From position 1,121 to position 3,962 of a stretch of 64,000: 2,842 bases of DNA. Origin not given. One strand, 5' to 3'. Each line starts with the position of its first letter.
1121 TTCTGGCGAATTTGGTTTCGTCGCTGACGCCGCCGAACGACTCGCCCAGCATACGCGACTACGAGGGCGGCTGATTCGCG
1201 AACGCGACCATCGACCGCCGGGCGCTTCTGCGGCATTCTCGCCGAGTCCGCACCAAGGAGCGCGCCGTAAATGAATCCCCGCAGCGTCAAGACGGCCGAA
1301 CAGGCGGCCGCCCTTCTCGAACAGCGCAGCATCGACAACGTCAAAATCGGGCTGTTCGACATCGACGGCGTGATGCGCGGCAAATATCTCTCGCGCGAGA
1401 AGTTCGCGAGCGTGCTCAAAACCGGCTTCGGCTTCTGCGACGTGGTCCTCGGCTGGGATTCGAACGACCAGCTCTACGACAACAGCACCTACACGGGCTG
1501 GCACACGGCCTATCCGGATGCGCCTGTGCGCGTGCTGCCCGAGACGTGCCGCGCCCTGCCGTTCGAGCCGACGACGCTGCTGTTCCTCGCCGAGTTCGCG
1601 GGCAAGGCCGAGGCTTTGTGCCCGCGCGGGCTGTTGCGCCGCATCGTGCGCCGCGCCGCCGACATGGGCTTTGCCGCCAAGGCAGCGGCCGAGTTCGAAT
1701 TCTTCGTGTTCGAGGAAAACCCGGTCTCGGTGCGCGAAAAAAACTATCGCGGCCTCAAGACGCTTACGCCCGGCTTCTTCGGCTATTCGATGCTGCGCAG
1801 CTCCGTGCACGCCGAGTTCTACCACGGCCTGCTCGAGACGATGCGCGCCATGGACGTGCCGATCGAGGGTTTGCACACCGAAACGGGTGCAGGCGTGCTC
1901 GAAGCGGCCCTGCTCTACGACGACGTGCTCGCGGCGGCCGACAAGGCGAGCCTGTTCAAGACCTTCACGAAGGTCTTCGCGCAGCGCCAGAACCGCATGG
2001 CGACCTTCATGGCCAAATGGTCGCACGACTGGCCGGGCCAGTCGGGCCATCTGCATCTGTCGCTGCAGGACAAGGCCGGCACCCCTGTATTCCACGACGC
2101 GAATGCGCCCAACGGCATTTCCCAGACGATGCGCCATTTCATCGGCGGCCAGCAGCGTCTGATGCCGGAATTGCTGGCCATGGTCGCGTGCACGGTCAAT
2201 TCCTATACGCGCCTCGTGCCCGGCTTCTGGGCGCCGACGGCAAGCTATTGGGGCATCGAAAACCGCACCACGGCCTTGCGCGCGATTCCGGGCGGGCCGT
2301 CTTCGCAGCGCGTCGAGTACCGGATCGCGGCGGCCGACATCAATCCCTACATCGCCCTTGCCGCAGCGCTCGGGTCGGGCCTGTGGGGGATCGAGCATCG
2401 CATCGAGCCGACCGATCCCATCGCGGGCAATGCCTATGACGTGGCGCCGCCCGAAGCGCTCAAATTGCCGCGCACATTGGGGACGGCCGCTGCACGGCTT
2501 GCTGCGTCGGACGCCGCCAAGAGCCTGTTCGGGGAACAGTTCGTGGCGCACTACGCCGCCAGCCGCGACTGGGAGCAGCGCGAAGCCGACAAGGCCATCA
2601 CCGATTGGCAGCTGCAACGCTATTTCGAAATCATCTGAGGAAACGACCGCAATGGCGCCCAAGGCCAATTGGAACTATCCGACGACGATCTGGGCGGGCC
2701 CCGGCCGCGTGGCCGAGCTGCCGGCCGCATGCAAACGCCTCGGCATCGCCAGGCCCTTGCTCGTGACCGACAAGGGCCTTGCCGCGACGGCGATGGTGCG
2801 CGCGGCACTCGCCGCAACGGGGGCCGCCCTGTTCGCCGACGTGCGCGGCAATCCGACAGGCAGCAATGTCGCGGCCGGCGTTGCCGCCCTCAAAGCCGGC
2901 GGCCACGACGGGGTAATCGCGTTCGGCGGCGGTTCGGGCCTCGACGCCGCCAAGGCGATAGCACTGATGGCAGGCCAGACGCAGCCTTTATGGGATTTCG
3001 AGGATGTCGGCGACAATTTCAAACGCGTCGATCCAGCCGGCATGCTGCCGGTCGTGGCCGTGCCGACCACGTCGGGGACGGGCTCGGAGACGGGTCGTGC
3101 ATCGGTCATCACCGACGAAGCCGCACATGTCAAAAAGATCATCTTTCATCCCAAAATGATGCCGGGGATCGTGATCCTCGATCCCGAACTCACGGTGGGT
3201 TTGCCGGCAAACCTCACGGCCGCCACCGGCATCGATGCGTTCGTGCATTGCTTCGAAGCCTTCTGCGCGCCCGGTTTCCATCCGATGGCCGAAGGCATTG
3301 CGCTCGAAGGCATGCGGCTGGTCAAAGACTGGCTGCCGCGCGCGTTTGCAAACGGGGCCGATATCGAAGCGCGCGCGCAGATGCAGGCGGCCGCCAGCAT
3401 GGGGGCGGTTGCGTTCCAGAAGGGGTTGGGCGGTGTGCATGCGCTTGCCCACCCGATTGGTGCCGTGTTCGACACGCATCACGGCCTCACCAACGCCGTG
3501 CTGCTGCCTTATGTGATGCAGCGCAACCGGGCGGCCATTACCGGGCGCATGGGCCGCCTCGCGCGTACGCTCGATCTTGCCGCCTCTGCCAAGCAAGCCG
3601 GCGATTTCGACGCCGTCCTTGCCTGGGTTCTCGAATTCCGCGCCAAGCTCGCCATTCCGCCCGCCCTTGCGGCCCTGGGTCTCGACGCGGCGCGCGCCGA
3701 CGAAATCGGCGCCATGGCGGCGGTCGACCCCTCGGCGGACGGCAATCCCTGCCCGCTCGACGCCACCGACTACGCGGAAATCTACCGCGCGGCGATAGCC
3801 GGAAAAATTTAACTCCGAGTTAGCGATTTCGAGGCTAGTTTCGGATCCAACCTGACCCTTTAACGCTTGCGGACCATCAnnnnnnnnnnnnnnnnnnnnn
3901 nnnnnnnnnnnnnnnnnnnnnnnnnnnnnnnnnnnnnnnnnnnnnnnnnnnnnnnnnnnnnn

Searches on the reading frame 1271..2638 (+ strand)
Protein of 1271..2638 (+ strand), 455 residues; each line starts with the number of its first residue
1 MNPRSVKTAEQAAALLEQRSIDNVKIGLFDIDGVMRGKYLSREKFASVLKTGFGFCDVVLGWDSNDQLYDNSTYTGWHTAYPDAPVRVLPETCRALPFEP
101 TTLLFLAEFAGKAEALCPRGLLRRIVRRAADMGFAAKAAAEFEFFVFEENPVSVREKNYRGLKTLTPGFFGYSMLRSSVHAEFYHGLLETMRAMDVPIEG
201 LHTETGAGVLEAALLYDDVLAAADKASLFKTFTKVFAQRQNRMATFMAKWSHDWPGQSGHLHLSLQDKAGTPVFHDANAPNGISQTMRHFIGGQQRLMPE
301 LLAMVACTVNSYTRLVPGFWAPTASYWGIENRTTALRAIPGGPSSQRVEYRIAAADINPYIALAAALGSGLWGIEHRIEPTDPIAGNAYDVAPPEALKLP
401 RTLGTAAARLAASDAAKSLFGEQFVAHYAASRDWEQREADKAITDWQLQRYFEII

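Call 3: search_protein_families(library=pfam, proteins=[window:1271-2638:+], max_evalue=0.1)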
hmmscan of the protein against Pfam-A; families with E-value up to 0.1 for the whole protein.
window:1271-2638:+ (455 aa): 2 families
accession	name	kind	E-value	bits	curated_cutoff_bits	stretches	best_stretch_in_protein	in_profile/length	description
PF00120.29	Gln-synt_C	-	2.7e-93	313.2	24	1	116-451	2-344/344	Glutamine synthetase, catalytic domain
PF16952.10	Gln-synt_N_2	-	0.011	16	35.7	1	23-75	17-69/112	Glutamine synthetase N-terminal domain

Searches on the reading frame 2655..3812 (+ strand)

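Call 3: search_protein_families(library=pfam, proteins=[window:2655-3812:+], max_evalue=0.1)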
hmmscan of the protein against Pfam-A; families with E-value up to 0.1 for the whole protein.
window:2655-3812:+ (385 aa): 3 families
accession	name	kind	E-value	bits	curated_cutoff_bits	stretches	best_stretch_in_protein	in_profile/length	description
PF00465.25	Fe-ADH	-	2.8e-47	160.9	31.3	1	9-177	1-168/168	Iron-containing alcohol dehydrogenase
PF25137.1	ADH_Fe_C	-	4.4e-39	134.6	27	1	188-380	1-193/194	Fe-containing alcohol dehydrogenase family, C-terminal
PF13685.12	Fe-ADH_2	-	2.9e-09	37.5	28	1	15-106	3-97/149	Iron-containing alcohol dehydrogenase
